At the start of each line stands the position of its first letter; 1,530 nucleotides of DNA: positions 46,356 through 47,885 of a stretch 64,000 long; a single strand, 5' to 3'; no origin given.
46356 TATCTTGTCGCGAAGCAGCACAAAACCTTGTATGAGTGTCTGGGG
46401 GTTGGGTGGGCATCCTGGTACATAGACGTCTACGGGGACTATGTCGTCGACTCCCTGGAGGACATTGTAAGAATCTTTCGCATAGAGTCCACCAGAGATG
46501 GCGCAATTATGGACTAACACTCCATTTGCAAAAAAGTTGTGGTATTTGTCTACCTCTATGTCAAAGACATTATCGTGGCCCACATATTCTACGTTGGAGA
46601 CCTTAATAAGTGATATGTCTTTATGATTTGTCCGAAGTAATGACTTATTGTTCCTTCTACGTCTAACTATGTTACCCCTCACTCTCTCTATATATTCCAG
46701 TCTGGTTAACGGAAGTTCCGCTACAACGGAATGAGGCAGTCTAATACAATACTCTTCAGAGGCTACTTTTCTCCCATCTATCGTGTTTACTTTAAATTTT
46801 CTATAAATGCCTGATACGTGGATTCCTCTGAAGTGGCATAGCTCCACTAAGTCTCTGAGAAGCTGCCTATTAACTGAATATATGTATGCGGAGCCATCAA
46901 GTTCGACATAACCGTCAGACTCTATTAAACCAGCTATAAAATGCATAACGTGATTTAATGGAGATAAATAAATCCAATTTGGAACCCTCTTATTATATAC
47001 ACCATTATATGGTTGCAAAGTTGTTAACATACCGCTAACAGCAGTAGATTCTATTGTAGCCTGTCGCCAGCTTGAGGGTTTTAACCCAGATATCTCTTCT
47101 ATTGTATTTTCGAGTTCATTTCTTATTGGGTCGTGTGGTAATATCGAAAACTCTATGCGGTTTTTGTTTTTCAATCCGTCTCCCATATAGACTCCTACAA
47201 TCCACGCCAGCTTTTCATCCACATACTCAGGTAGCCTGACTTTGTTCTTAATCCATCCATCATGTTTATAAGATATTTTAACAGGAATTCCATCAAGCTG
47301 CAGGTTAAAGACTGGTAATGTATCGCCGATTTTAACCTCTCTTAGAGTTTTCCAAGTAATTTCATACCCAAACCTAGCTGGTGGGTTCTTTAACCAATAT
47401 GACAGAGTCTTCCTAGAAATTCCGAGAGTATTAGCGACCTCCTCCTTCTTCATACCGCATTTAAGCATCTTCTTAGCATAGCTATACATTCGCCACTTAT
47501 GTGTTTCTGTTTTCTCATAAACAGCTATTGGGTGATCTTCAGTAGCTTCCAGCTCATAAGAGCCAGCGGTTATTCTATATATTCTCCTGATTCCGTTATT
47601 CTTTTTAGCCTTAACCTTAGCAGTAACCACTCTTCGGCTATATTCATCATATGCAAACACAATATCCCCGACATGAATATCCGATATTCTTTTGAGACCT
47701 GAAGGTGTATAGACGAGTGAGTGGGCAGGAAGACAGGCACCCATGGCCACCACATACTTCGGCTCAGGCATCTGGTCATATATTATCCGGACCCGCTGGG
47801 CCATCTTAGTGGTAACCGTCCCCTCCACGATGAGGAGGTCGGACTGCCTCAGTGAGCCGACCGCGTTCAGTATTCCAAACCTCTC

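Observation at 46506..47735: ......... intein inside respiratory complex-I subunit NuoB, inserted at an Fe-S cluster ligand cysteine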

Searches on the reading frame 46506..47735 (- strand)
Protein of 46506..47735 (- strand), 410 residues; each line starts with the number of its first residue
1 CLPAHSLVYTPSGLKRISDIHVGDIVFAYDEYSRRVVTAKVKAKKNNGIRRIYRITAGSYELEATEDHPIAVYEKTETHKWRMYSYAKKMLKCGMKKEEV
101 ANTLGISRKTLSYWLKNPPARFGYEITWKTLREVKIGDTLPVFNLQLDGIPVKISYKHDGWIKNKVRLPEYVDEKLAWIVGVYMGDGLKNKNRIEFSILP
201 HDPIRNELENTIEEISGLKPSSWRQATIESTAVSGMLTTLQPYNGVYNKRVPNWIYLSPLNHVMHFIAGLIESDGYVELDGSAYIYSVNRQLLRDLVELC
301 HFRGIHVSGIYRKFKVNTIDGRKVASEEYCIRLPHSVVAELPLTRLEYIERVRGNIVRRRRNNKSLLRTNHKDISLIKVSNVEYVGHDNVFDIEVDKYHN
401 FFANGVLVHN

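Call 4: search_protein_families(library=pfam, proteins=[window:46506-47735:-], max_evalue=0.1)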
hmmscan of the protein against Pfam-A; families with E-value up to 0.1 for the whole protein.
seq(410 aa): 14 families
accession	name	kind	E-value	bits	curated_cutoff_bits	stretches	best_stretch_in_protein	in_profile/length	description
PF14890.11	Intein_splicing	-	1e-13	51.8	35.8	1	15-410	9-155/155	Intein splicing domain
PF14528.11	LAGLIDADG_3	-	2.4e-05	24.9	22.5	1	264-313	4-55/82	LAGLIDADG-like domain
PF05204.19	Hom_end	-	3.5e-05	24.3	21.1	1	264-325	15-75/110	Homing endonuclease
PF01079.26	Hint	-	0.00053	20.1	29.7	1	1-81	13-97/213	Hint module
PF01381.28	HTH_3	-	0.0028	18.1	23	1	88-117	3-32/55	Helix-turn-helix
PF02954.25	HTH_8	-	0.0035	17.5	22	1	96-116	20-40/42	Bacterial regulatory protein, Fis family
PF07591.16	PT-HINT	-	0.0088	16.7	27.7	1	7-69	1-68/137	Pretoxin HINT domain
PF13384.12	HTH_23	-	0.01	16.1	24.6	1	89-117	12-40/50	Homeodomain-like domain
PF02796.21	HTH_7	-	0.012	16.2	23.8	1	84-111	11-38/45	Helix-turn-helix domain of resolvase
PF00196.25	GerE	-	0.018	15.1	23.5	0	90-117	13-40/57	Bacterial regulatory proteins, luxR family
PF14871.12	GHL6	-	0.022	15.4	35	0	25-70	34-78/132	Hypothetical glycosyl hydrolase 6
PF10975.14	DUF2802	-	0.075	13.7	33.5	0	76-108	25-57/68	Protein of unknown function (DUF2802)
PF04218.19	CENP-B_N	-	0.079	13.1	21.2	0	94-117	22-45/53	CENP-B N-terminal DNA-binding domain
PF13443.12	HTH_26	-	0.082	13.6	22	0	90-121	6-37/63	Cro/C1-type HTH DNA-binding domain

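Call 5: search_protein_families(library=ncbifam, proteins=[window:46506-47735:-], max_evalue=0.1)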
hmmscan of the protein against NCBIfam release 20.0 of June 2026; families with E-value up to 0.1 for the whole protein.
seq(410 aa): 9 families
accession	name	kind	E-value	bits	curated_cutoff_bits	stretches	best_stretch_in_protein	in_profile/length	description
NF006207.0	PRK08332.1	equivalog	1.4e-15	55.7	2400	1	170-410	999-1241/1684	vitamin B12-dependent ribonucleotide reductase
NF005852.0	PRK07773.1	equivalog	5.9e-11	41.4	780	1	351-410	767-826/886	replicative DNA helicase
NF011418.0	PRK14845.1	equivalog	9e-08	30.3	756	2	166-322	162-287/1049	translation initiation factor IF-2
TIGR01443.1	intein_Cterm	domain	1.3e-07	31.6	15.6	1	390-410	2-23/24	intein C-terminal splicing region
NF011287.0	PRK14698.1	equivalog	5.5e-05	21.3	1238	1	123-280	340-503/1017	V-type ATP synthase subunit A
TIGR01445.1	intein_Nterm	domain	0.00015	22.7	24.5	1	1-71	1-82/83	intein N-terminal splicing region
NF038162.1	RtcB_rel_intein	exception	0.0039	15.2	1150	0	378-410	543-578/961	intein-containing RtcB family protein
NF005616.0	PRK07373.1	equivalog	0.038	12.5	646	1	377-408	2-34/449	DNA polymerase III subunit alpha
NF002620.0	PRK02277.1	subfamily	0.052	13.2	115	1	83-117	7-41/201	orotate phosphoribosyltransferase-like protein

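Call 7: search_solved_structures(query=window:46506-47735:-, show_alignments=3, max_evalue=0.01)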
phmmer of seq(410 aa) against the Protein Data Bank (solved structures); distinct sequences matched with E-value up to 0.01: 6.
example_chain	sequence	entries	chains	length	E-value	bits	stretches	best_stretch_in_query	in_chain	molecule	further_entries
6qaz_A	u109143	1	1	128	2.3e-06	30.1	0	6-56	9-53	cyanophage-like gp41-1 intein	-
7cfv_A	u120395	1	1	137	3.6e-06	29.4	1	376-410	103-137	Spl DnaX mini-intein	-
6riz_A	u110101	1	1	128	4.4e-05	25.8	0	6-55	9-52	gp41-1 intein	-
4o1r_A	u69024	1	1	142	0.00028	23.2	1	364-410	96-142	Replicative DNA helicase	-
7qsu_A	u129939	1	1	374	0.0018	20.6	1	132-306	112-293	V-ATPase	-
7qss_A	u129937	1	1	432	0.0027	19.9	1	132-305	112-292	V-type ATP synthase alpha chain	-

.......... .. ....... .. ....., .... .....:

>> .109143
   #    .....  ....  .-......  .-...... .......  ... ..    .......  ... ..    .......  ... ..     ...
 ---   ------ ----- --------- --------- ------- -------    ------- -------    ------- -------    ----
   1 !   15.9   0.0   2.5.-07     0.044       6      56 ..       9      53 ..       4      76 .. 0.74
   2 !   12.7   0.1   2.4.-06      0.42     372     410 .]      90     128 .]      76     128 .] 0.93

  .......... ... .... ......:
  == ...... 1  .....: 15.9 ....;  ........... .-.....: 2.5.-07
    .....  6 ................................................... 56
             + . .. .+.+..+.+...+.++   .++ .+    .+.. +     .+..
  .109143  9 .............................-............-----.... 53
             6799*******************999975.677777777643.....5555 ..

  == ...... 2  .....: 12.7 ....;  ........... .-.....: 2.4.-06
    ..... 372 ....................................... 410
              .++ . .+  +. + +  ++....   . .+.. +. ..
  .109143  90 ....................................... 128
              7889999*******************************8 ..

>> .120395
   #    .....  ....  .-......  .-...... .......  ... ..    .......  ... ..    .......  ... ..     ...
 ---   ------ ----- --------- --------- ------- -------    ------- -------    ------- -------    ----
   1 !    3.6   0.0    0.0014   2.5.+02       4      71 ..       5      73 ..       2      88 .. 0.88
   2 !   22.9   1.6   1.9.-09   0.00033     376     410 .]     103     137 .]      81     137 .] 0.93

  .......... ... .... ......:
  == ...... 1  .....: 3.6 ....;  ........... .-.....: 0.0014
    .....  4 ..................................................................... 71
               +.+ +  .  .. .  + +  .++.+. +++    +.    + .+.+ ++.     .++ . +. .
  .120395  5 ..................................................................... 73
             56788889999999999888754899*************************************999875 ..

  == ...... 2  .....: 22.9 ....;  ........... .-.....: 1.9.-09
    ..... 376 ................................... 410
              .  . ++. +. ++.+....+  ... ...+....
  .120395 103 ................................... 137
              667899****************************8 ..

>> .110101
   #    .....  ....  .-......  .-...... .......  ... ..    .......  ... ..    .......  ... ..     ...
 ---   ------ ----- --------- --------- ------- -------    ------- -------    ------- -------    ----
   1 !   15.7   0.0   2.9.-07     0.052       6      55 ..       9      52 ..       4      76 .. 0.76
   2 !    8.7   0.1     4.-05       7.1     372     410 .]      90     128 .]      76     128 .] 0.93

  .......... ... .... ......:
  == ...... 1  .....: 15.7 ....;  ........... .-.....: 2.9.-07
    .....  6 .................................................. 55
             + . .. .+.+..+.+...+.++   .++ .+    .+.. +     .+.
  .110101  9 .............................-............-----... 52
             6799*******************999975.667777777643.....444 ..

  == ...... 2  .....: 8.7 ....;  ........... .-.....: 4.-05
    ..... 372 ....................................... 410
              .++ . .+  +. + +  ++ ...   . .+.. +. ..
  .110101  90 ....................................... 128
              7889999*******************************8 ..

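Call 19: find_related_loci(query=A1, collection=genome_contigs, flank=6000)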
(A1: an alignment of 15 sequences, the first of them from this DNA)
Query A1 (410 aa) in genome_contigs; peptide patterns used: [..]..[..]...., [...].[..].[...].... (x = any residue, [..] = any of these).
118 stretches matched a pattern; 29 encode a relative of the query (tblastn E <= 1e-3); 27 distinct loci.
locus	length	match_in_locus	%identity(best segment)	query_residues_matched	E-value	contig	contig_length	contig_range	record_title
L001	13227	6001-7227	49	1-410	1e-130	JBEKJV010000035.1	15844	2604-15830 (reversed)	MAG: Nitrososphaerales archaeon isolate SPRUCE 331 SPRUCE_331_35, whole genome shotgun sequence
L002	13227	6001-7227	45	1-410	3e-127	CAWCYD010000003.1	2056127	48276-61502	MAG: uncultured archaeon isolate MFD09222.bin.2.165 genome assembly, contig: contig_77750, whole genome shotgun sequence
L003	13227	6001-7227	43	1-410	1e-118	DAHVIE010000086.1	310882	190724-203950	MAG TPA_asm: Thaumarchaeota archaeon isolate clean25 k141_895086, whole genome shotgun sequence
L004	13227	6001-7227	45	1-410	3e-118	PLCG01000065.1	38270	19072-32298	MAG: Thaumarchaeota archaeon isolate palsa_1368 73.20111000_P3M.136_contig_16711, whole genome shotgun sequence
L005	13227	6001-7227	44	1-410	6e-116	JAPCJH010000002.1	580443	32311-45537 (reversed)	MAG: Thaumarchaeota archaeon isolate SubAcS15-15 SubAcS15-15_2, whole genome shotgun sequence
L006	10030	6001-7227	45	1-410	7e-115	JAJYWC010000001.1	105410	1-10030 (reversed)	MAG: archaeon isolate FK2.bin78 NODE_175_length_105410_cov_1.641813, whole genome shotgun sequence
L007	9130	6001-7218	45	1-410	3e-108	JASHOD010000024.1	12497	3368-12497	MAG: Nitrososphaerales archaeon isolate JOPF014 JOPF_NEAR_contig_265985, whole genome shotgun sequence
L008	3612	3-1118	45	35-410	3e-109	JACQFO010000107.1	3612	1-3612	MAG: Thaumarchaeota archaeon isolate NC_groundwater_1049_Pr1_S-0.65um_60_11 Montesol18_Sp65_coassembly_scaffold_1246715,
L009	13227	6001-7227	43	1-410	9e-106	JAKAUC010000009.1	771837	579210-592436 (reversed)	MAG: archaeon isolate YP3.bin16 NODE_3_length_771837_cov_12.6758, whole genome shotgun sequence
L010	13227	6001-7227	43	1-410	9e-106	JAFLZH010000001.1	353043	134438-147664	MAG: Nitrososphaerota archaeon isolate MAS4_bin.35 NODE_1_length_353043_cov_30.238683, whole genome shotgun sequence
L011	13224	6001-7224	45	1-410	1e-122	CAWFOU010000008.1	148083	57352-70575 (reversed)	MAG: uncultured archaeon isolate MFD05512.bin.2.38 genome assembly, contig: contig_48085, whole genome shotgun sequence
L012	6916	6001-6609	43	1-410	3e-39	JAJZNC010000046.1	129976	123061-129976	MAG: archaeon isolate MAS3.bin69 NODE_134_length_129976_cov_1.905059, whole genome shotgun sequence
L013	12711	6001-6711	24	170-410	9e-11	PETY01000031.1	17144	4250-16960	MAG: Candidatus Nealsonbacteria bacterium CG02_land_8_20_14_3_00_34_20 CG02_land_8_20_14_3.00_150_scaffold_2756_c, whole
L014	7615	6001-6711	24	170-410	2e-10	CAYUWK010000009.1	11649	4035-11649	MAG TPA_asm: uncultured Candidatus Saccharibacteria bacterium isolate binchicken_co181_470 genome assembly, contig: NODE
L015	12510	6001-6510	27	230-410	1e-8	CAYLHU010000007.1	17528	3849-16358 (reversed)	MAG TPA_asm: uncultured Candidatus Saccharibacteria bacterium isolate SRP178699_co1_502 genome assembly, contig: NODE_40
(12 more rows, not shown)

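Call 38: predict_structure(alignment_id=A1)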
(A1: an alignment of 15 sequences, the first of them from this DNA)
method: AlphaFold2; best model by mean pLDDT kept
length: 410 residues; sequences in the alignment: 15
mean_pLDDT: 89.1   pTM: 0.84
mean pLDDT of the five models: 89.1, 87.3, 84.0, 78.7, 75.1
residues with pLDDT >= 90: 268; 70-90: 119; 50-70: 15; < 50: 8
segments of 3 or more residues with pLDDT < 50: 359-366
pLDDT, mean of each block of 10 residues (from residue 1): 96 94 97 93 96 94 95 91 94 94 91 94 92 93 92 78 76 95 89 87 90 90 84 85 77 93 96 91 92 94 92 81 83 93 91 64 50 92 95 95 96
secondary structure, 60 per line:
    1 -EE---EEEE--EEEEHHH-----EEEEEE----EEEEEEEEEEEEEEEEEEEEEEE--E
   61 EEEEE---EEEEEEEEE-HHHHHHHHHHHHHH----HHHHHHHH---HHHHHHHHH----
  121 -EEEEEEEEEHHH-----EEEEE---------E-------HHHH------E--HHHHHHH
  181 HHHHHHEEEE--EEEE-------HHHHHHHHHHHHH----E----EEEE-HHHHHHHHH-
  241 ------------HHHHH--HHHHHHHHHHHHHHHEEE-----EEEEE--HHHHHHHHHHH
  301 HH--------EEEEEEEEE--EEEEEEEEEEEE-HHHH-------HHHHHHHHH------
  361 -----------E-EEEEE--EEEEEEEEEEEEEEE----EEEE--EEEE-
elements in order: E7-10 E13-16 E25-30 E35-57 E60-65 E69-77 H79-92 H97-104 H108-116 E122-130 E139-143 H161-164 H174-186 E187-190 E193-196 H204-216 E226-229 H231-239 H253-257 H260-274 E275-277 E283-287 H290-302 E311-319 E322-333 H335-338 H346-354 E374-378 E381-395 E400-403 E406-409

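Call 39: search_protein_representatives(alignment_id=A1)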
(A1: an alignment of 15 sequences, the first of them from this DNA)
Query: 15 sequences, 409 profile positions. Proteins with E-value up to 0.001 (for the whole library): 16639; up to 1e-10: 3324; up to 1e-30: 162. The best 150 are listed.
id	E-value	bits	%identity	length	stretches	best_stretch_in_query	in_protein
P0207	9.0e-192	654.1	-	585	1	1-409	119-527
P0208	1.5e-99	350.3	-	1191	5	127-409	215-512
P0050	2.5e-82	293.6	-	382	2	1-157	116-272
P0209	4.5e-72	259.8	-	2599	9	167-302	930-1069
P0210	7.4e-64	232.8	-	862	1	1-409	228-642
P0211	1.0e-60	222.5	-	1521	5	121-409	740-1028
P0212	3.4e-60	220.7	-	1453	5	151-409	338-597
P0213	3.6e-60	220.6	-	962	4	160-409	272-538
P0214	4.4e-57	210.5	-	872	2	165-409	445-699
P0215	1.9e-56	208.3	-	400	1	43-409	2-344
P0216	7.0e-56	206.5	-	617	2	125-409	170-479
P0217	9.0e-56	206.2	-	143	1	88-229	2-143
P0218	1.9e-55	205.1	-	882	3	120-409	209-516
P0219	6.2e-55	203.4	-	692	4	161-311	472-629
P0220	1.8e-53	198.6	-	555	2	124-409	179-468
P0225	6.3e-51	190.2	-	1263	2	1-409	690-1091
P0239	2.2e-46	175.2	-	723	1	1-409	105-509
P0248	8.6e-45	170.0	-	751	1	1-409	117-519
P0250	2.2e-42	162.1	-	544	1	1-409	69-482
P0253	2.6e-41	158.5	-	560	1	1-409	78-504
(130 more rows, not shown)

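Call 41: search_protein_families(library=pfam, proteins=[P0207, P0208, P0210, P0213, P0216, P0225, P0239, P0248, P0250, P0253], max_evalue=0.00001)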
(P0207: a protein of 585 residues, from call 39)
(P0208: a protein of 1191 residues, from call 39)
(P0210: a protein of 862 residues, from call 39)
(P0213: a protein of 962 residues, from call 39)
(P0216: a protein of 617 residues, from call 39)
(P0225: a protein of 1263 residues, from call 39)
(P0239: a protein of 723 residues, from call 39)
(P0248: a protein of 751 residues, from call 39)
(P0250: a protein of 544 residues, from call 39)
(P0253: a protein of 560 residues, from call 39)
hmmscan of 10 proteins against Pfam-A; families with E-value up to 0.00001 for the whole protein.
P0207 (585 aa): 4 families
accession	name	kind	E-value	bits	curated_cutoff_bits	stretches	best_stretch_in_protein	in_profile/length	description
PF01058.29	Oxidored_q6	-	1.5e-21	76.9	27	2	53-119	1-77/128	NADH ubiquinone oxidoreductase, 20 Kd subunit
PF14890.11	Intein_splicing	-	1.4e-08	35.1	35.8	1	246-527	80-155/155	Intein splicing domain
PF13403.11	Hint_2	-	5e-06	27.4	28.4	0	119-156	2-39/147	Hint domain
PF14528.11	LAGLIDADG_3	-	9.4e-06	26.2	22.5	0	381-421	2-44/82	LAGLIDADG-like domain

P0208 (1191 aa): 7 families
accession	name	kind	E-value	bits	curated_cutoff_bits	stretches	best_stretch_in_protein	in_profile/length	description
PF01458.23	SUFBD_core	-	7.9e-75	251.7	27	2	1016-1162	86-232/232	SUF system FeS cluster assembly, SufBD core domain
PF14890.11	Intein_splicing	-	2.5e-36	125.3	35.8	2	694-1018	8-155/155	Intein splicing domain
PF14528.11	LAGLIDADG_3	-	1.5e-24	86.5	22.5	2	359-413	1-55/82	LAGLIDADG-like domain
PF05204.19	Hom_end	-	7.9e-11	42.5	21.1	1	363-433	16-84/110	Homing endonuclease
PF01079.26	Hint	-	1.1e-08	35.4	29.7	0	680-778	12-116/213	Hint module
PF19295.5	SufBD_N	-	1.8e-08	34.7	23.5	1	503-587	87-171/172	SufBD protein N-terminal region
PF07591.16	PT-HINT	-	1.5e-06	29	27.7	0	133-198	1-71/137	Pretoxin HINT domain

P0210 (862 aa): 2 families
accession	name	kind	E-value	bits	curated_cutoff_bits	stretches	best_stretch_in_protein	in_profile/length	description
PF14890.11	Intein_splicing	-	1e-17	64.8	35.8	1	357-642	75-155/155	Intein splicing domain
PF14528.11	LAGLIDADG_3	-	2.7e-07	31.2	22.5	0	505-547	3-49/82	LAGLIDADG-like domain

P0213 (962 aa): 6 families
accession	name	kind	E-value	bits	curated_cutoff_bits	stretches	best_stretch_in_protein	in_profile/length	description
PF01458.23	SUFBD_core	-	4.7e-24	85.6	27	1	616-706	1-88/232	SUF system FeS cluster assembly, SufBD core domain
PF14890.11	Intein_splicing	-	7.4e-24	84.7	35.8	1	143-538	10-155/155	Intein splicing domain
PF19295.5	SufBD_N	-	1.5e-11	44.7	23.5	1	526-613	84-171/172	SufBD protein N-terminal region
PF14528.11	LAGLIDADG_3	-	8.8e-11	42.4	22.5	1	385-438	2-55/82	LAGLIDADG-like domain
PF01079.26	Hint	-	1.4e-07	31.7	29.7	0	706-811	12-116/213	Hint module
PF13403.11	Hint_2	-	5.9e-06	27.2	28.4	0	707-743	2-40/147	Hint domain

P0216 (617 aa): 2 families
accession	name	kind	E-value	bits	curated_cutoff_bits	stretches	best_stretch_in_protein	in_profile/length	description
PF14890.11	Intein_splicing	-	8.8e-21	74.8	35.8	1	104-479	19-155/155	Intein splicing domain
PF00574.28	CLP_protease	-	2.4e-20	73.6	20.2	2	480-602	59-180/182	Clp protease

P0225 (1263 aa): 5 families
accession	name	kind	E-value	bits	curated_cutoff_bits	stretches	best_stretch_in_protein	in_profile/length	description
PF01458.23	SUFBD_core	-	3.3e-71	239.9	27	2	1089-1235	86-232/232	SUF system FeS cluster assembly, SufBD core domain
PF14528.11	LAGLIDADG_3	-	8.9e-26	90.4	22.5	1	938-974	2-42/82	LAGLIDADG-like domain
PF14890.11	Intein_splicing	-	1.5e-25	90.2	35.8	1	705-1091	10-155/155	Intein splicing domain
PF19295.5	SufBD_N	-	3e-08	33.9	23.5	1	57-215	21-171/172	SufBD protein N-terminal region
PF05204.19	Hom_end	-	6.1e-06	26.8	21.1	0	939-980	13-62/110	Homing endonuclease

P0239 (723 aa): 3 families
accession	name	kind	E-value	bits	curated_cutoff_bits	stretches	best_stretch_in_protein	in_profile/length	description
PF14890.11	Intein_splicing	-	3.2e-17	63.2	35.8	1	231-509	75-155/155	Intein splicing domain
PF14528.11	LAGLIDADG_3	-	7.3e-11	42.6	22.5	0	279-333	3-56/82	LAGLIDADG-like domain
PF25819.1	Nal1_C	-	5e-08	32.9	26.1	1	625-700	150-230/268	Nal1 C-terminal domain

P0248 (751 aa): 2 families
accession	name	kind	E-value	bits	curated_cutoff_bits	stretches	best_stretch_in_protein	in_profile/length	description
PF14890.11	Intein_splicing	-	4.5e-18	66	35.8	1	127-519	5-155/155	Intein splicing domain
PF14528.11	LAGLIDADG_3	-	3.2e-06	27.7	22.5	0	289-344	3-62/82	LAGLIDADG-like domain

P0250 (544 aa): 2 families
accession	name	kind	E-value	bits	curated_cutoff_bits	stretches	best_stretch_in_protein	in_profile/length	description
PF14890.11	Intein_splicing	-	3e-14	53.5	35.8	1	197-482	72-155/155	Intein splicing domain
PF14528.11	LAGLIDADG_3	-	1.3e-09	38.6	22.5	1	326-378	1-55/82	LAGLIDADG-like domain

P0253 (560 aa): 2 families
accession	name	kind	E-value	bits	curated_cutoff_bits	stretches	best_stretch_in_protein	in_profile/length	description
PF14890.11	Intein_splicing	-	2.5e-17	63.5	35.8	1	213-504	79-155/155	Intein splicing domain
PF14528.11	LAGLIDADG_3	-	1.2e-07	32.4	22.5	1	346-396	2-55/82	LAGLIDADG-like domain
